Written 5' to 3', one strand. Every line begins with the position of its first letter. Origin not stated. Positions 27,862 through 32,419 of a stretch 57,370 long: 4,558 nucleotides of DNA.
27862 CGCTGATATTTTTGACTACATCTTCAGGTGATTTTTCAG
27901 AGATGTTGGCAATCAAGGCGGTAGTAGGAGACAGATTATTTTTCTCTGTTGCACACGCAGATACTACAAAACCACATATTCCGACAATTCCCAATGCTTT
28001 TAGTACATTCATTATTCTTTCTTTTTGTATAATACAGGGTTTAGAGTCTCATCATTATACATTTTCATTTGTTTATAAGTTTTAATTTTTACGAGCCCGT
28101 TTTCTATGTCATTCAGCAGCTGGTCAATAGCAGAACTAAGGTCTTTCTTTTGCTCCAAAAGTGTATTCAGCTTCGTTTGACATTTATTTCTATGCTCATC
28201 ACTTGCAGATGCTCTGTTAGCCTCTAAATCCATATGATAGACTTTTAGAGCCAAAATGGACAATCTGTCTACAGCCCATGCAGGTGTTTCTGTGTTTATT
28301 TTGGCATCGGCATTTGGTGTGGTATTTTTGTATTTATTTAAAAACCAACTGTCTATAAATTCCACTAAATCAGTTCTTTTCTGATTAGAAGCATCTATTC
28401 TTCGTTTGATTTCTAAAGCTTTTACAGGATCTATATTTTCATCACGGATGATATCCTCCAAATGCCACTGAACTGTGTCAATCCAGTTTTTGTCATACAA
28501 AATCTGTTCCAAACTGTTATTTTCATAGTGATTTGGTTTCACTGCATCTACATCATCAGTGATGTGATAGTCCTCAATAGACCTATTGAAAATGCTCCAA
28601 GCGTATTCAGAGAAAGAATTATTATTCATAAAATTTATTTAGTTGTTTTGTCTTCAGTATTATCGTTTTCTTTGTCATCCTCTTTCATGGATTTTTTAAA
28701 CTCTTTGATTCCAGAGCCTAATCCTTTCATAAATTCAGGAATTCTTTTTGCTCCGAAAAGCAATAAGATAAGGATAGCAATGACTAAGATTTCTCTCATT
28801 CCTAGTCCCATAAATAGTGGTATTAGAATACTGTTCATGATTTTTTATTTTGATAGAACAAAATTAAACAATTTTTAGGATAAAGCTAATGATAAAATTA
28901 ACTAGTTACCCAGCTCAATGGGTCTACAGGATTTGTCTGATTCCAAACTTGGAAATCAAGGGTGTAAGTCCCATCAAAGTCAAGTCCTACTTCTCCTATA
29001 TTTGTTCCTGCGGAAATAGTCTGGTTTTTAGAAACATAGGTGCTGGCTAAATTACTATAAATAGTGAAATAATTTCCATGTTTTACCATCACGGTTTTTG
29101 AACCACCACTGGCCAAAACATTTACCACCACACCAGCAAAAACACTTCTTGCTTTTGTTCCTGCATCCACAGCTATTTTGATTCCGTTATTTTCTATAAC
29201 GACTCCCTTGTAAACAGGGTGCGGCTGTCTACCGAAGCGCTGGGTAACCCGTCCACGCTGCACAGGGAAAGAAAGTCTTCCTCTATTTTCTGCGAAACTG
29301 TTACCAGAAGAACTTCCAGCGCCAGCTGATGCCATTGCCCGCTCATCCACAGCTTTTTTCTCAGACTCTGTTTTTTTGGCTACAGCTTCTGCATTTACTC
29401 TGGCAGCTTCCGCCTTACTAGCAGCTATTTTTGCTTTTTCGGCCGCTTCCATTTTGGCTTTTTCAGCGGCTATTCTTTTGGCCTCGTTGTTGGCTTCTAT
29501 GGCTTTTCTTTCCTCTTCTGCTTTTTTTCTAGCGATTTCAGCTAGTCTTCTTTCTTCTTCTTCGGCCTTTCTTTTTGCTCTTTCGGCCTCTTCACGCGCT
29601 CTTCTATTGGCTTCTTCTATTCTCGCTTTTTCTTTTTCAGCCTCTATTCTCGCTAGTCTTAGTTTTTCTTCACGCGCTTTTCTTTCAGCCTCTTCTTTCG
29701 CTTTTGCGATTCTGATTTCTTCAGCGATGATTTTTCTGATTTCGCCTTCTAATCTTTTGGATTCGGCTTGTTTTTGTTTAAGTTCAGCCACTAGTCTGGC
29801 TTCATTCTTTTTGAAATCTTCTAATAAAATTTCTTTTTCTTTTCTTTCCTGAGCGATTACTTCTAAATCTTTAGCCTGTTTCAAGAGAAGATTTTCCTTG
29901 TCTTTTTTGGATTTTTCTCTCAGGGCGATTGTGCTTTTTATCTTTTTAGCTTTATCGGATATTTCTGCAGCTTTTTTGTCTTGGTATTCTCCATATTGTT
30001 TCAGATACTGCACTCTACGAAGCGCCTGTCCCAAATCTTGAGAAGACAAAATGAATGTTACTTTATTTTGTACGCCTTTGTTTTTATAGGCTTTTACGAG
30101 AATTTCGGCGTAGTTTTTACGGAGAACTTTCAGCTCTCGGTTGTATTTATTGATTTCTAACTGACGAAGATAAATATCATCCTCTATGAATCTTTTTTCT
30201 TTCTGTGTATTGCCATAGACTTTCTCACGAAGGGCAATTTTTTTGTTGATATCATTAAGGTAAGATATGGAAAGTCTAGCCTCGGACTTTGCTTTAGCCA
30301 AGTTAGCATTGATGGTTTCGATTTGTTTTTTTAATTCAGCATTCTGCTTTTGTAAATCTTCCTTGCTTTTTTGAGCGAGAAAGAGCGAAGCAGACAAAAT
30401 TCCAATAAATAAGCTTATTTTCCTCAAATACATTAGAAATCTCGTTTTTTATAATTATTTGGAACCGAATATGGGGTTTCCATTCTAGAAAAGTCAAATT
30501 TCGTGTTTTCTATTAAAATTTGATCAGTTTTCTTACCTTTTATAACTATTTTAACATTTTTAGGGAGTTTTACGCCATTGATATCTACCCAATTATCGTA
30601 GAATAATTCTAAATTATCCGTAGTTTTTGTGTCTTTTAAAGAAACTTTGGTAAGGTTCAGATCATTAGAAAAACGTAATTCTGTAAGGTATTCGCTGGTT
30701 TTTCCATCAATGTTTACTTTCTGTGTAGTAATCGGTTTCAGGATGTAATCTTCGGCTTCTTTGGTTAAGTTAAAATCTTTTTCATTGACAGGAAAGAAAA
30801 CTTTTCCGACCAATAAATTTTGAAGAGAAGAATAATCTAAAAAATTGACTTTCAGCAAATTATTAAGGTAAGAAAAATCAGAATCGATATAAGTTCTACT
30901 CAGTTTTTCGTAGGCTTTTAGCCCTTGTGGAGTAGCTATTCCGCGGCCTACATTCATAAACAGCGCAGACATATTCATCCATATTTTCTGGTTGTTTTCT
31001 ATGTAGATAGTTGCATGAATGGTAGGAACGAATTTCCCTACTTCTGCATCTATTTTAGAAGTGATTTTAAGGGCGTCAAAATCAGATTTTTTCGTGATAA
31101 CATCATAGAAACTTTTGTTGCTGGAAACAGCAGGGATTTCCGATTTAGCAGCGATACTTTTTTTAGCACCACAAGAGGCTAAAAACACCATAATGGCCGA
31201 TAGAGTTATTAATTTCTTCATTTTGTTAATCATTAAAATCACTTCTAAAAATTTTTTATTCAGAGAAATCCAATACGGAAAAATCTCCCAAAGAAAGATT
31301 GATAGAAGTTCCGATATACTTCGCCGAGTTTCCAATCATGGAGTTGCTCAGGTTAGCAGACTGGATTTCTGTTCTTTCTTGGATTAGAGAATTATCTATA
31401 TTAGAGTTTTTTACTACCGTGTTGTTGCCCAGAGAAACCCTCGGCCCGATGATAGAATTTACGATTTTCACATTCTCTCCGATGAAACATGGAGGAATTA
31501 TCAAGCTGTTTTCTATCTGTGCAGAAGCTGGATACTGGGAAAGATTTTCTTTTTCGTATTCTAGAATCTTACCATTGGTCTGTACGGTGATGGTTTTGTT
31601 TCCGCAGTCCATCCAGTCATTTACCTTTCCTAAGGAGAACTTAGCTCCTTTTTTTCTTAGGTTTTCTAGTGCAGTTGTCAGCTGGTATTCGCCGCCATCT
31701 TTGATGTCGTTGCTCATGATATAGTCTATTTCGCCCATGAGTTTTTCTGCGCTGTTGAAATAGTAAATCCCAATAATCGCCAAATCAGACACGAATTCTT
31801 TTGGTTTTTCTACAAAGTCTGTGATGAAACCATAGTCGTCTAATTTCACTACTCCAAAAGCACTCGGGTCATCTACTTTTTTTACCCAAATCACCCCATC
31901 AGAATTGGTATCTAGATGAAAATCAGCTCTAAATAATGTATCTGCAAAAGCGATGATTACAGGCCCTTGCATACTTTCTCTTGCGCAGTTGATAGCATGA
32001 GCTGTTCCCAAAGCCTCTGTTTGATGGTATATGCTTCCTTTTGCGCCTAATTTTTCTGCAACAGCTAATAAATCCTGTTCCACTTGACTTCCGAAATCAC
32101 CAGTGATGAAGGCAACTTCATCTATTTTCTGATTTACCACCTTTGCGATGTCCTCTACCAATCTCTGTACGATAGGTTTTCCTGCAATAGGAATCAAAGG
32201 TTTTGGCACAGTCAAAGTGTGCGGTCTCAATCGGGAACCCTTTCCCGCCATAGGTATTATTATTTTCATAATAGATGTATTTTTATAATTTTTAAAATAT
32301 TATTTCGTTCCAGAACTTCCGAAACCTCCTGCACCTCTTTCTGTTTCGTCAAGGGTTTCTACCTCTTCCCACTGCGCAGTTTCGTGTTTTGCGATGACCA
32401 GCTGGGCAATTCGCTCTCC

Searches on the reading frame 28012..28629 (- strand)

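Call 61: search_protein_families(library=pfam, proteins=[window:28012-28629:-], max_evalue=0.00001)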
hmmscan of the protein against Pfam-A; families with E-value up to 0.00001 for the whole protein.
window:28012-28629:- (205 aa): 1 family
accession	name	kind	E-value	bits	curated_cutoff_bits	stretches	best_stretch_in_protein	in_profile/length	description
PF14063.11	DUF4254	-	3.3e-60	202.5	27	1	42-183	2-143/144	Protein of unknown function (DUF4254)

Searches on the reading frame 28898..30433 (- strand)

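Call 61: search_protein_families(library=pfam, proteins=[window:28898-30433:-], max_evalue=0.00001)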
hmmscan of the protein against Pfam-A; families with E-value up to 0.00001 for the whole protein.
window:28898-30433:- (511 aa): 1 family
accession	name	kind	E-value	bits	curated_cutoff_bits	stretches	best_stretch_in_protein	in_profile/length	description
PF01551.29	Peptidase_M23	-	3.2e-16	59.7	28.7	1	415-505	3-96/96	Peptidase family M23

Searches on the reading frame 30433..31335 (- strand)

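Call 61: search_protein_families(library=pfam, proteins=[window:30433-31335:-], max_evalue=0.00001)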
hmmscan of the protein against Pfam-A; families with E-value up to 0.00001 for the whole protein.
window:30433-31335:- (300 aa): 1 family
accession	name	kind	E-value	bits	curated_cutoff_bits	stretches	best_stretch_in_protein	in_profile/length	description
PF14125.13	DUF4292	-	3.4e-26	92.6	23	1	84-297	2-208/209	Domain of unknown function (DUF4292)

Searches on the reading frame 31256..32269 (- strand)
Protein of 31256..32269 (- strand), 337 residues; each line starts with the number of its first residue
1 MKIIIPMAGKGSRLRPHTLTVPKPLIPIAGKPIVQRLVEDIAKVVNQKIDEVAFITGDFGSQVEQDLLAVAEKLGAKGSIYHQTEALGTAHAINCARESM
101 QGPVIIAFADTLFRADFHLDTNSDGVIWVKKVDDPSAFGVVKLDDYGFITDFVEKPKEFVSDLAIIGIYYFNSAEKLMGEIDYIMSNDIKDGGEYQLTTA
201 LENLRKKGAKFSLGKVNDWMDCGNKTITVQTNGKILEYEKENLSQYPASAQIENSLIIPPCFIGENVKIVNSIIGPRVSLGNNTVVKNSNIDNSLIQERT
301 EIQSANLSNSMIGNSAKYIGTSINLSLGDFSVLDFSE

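Call 61: search_protein_families(library=pfam, proteins=[window:31256-32269:-], max_evalue=0.00001)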
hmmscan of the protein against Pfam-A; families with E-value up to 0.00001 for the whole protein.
window:31256-32269:- (337 aa): 3 families
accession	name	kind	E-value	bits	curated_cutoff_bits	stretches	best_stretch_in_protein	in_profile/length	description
PF00483.29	NTP_transferase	-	9.3e-30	104.4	21.2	1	4-226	3-233/245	Nucleotidyl transferase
PF25084.1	LbH_EIF2B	-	7.3e-08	32.8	54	1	238-310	5-78/105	EIF2B subunit epsilon LbH domain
PF12804.13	NTP_transf_3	-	4.5e-06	27.4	27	1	4-113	2-98/160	MobA-like NTP transferase domain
